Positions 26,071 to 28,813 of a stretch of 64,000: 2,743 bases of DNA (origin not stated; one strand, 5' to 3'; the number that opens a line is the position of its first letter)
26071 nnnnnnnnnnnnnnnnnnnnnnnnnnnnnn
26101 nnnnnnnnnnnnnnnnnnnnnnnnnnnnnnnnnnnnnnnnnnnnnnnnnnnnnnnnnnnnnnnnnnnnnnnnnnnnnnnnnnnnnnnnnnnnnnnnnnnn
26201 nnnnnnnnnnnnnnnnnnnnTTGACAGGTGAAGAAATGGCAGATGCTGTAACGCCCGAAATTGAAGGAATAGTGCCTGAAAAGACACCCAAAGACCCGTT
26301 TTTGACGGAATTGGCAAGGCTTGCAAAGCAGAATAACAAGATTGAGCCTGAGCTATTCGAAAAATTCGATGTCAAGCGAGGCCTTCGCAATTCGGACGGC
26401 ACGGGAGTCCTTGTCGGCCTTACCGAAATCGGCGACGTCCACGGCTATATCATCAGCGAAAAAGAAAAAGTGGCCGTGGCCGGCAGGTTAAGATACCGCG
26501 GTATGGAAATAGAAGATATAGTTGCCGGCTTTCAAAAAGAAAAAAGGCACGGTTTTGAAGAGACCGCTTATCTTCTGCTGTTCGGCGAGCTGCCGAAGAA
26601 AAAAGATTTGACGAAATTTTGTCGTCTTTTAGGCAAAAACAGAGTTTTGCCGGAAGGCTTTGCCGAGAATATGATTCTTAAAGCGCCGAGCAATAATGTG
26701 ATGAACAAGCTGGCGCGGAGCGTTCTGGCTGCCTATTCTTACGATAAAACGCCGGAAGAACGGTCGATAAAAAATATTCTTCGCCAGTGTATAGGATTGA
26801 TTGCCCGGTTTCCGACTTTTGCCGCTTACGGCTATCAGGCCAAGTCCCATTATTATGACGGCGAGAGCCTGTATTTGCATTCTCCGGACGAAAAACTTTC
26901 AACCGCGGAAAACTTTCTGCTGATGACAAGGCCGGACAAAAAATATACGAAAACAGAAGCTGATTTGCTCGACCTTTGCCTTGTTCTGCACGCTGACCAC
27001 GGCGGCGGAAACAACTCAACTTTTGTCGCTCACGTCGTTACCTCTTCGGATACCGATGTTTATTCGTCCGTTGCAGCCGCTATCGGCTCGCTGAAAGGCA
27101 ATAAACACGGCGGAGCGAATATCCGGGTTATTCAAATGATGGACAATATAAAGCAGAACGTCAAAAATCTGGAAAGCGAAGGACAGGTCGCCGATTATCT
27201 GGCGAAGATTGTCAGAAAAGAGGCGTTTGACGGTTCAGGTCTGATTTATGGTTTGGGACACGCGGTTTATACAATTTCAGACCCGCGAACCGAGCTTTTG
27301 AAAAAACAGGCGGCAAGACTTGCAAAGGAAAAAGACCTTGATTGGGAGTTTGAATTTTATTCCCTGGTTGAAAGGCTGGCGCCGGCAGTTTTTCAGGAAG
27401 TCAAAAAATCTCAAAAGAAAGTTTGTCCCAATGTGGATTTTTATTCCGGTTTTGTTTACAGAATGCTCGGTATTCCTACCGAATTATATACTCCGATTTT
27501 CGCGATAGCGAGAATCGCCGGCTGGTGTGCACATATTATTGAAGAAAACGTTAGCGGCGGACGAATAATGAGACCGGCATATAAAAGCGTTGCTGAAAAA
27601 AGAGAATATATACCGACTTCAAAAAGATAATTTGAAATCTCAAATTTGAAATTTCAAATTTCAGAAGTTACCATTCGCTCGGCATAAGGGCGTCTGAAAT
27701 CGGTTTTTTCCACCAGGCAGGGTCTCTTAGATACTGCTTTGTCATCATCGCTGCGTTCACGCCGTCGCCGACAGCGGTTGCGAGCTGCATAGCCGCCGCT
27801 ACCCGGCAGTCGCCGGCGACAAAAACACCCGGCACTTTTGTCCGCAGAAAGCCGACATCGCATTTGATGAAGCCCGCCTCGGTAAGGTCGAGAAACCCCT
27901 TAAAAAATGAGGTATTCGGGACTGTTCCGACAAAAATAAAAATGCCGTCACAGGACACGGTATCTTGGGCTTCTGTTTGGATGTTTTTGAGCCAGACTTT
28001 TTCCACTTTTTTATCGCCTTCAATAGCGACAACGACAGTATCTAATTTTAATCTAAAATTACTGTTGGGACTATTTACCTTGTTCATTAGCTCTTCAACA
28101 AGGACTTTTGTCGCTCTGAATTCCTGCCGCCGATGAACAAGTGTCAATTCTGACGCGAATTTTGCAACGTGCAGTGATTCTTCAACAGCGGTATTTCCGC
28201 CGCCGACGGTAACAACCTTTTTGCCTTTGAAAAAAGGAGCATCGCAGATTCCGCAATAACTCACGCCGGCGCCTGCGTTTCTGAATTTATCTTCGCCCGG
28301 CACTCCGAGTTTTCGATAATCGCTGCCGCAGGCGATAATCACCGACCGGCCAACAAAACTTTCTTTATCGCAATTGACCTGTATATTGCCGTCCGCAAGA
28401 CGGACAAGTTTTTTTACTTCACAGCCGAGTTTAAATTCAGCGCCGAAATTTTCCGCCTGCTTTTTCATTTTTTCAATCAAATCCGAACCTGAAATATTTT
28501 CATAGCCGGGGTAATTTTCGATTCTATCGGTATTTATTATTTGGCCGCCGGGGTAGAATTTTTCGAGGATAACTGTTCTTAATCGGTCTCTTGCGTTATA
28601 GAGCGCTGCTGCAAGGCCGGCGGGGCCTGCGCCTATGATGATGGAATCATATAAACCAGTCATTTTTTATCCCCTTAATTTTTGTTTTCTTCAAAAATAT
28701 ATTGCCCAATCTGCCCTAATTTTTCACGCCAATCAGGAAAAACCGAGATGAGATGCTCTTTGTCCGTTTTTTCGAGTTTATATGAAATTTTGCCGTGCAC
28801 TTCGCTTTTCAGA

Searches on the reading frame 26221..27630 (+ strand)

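Call 52: search_protein_families(library=pfam, proteins=[window:26221-27630:+], max_evalue=0.00001)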
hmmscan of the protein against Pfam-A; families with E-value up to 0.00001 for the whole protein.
window:26221-27630:+ (469 aa): 1 family
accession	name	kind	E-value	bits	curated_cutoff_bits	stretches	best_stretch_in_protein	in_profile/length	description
PF00285.26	Citrate_synt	-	7.7e-120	400.6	27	1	61-453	3-357/357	Citrate synthase, C-terminal domain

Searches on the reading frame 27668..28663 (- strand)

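Call 52: search_protein_families(library=pfam, proteins=[window:27668-28663:-], max_evalue=0.00001)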
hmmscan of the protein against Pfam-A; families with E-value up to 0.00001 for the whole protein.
window:27668-28663:- (331 aa): 5 families
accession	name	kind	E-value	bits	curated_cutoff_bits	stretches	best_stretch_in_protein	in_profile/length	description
PF07992.20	Pyr_redox_2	-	2.3e-42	145.8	26.1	1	5-301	1-291/291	Pyridine nucleotide-disulphide oxidoreductase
PF13738.12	Pyr_redox_3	-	5.6e-25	88.6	30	1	54-284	75-305/305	Pyridine nucleotide-disulphide oxidoreductase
PF00070.33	Pyr_redox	-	7.1e-12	46.1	22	1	149-226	1-80/82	Pyridine nucleotide-disulphide oxidoreductase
PF03486.20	HI0933_like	-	8.2e-10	39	50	0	58-115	107-165/244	HI0933-like protein Rossmann domain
PF01266.30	DAO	-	4.5e-09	36.7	27.9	0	7-40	2-37/353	FAD dependent oxidoreductase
